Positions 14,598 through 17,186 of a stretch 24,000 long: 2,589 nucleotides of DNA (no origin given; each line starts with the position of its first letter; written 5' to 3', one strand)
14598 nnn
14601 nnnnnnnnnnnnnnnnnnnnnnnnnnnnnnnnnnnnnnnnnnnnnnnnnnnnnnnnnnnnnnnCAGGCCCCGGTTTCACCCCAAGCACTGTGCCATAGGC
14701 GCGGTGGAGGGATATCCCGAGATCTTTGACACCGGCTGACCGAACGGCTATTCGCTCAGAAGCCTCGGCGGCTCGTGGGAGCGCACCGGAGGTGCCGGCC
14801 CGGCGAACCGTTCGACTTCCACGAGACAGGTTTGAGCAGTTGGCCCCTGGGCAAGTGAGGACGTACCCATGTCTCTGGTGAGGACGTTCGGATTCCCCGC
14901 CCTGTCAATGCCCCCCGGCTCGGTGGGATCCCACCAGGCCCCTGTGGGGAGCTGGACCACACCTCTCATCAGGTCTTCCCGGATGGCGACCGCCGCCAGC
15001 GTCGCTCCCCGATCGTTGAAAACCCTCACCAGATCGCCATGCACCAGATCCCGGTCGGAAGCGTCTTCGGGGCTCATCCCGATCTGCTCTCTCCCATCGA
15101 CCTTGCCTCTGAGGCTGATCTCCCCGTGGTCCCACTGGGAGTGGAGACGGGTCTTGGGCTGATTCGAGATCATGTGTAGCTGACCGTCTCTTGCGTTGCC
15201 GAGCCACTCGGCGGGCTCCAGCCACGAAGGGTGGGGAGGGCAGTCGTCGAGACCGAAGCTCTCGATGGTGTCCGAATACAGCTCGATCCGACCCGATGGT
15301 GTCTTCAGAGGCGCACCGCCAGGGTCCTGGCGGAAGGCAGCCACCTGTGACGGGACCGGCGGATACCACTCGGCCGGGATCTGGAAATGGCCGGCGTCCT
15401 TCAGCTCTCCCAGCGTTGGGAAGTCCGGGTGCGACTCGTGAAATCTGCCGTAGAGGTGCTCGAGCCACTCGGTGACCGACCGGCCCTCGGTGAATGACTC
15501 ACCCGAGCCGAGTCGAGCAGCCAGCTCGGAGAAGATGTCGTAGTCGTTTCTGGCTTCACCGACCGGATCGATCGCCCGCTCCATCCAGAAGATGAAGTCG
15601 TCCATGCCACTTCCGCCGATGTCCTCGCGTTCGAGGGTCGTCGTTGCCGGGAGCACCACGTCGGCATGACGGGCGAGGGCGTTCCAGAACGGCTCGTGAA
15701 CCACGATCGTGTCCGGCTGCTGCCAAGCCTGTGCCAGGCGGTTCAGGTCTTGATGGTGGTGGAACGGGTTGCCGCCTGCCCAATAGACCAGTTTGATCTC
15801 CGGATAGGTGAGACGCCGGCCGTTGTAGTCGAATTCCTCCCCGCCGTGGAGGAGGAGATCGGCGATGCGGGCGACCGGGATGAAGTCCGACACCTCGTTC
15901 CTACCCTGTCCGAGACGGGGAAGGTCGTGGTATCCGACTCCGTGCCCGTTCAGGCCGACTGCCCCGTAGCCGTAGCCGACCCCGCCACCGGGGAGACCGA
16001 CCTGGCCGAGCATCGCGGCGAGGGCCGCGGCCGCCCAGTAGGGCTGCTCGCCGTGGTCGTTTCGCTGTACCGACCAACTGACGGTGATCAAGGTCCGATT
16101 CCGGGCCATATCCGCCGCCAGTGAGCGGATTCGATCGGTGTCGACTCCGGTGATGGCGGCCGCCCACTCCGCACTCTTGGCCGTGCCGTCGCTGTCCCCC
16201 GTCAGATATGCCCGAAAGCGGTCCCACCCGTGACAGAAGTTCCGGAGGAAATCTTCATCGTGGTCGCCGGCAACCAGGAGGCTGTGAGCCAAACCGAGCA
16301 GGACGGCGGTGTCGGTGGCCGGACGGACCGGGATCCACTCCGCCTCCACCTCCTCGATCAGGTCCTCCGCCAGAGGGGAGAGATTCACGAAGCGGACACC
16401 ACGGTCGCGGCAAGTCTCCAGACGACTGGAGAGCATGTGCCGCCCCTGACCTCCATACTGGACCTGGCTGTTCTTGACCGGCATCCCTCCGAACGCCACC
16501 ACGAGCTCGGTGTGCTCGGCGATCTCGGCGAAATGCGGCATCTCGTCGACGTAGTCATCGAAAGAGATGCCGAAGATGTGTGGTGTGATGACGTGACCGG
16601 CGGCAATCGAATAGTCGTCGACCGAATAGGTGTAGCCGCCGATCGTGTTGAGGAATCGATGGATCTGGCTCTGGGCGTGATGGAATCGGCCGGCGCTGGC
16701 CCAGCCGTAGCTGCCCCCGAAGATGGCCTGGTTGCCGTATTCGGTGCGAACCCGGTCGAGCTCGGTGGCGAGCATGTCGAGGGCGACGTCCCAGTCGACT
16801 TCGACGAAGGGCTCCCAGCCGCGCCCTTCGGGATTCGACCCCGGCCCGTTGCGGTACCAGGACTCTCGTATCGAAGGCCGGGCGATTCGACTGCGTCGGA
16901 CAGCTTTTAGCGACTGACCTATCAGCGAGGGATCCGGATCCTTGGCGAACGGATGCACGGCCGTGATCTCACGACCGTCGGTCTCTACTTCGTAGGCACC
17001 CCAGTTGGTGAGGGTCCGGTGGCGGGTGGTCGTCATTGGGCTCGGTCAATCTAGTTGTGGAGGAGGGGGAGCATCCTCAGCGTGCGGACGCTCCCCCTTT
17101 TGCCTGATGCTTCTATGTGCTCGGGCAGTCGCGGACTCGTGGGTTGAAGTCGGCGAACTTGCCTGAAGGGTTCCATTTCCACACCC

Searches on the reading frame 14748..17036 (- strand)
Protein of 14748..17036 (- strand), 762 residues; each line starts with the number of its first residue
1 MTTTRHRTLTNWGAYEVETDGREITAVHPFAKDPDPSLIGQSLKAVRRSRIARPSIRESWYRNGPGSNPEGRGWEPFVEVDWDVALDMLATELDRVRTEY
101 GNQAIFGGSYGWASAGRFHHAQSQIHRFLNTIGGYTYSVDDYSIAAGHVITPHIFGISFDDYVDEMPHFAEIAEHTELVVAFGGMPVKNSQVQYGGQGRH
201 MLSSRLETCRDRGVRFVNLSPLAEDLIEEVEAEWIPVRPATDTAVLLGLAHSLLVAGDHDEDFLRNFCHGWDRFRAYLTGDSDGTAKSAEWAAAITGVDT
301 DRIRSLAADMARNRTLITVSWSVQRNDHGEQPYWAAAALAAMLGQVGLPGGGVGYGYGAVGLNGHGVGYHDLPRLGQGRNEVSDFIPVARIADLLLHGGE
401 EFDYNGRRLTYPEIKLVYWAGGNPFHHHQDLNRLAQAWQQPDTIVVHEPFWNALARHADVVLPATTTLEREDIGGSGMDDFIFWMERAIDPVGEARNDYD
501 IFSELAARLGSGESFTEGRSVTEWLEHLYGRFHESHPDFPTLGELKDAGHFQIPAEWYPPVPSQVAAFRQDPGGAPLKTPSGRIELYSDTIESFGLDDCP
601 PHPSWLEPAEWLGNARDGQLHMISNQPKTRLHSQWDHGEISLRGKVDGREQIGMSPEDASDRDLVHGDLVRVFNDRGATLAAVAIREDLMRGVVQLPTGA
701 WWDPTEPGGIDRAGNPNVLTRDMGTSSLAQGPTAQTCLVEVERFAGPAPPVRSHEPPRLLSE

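Call 56: search_protein_families(library=pfam, proteins=[window:14748-17036:-], max_evalue=0.001)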
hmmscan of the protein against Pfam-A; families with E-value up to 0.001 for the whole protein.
window:14748-17036:- (762 aa): 3 families
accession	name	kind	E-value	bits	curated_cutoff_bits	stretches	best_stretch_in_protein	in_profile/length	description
PF00384.28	Molybdopterin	-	3.5e-51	174.7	24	1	50-507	1-352/353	Molybdopterin oxidoreductase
PF01568.27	Molydop_binding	-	1.1e-23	83.8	26.8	1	620-737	1-109/110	Molydopterin dinucleotide binding domain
PF18364.6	Molybdopterin_N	-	4e-07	30.3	26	1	8-44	1-37/41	Molybdopterin oxidoreductase N-terminal domain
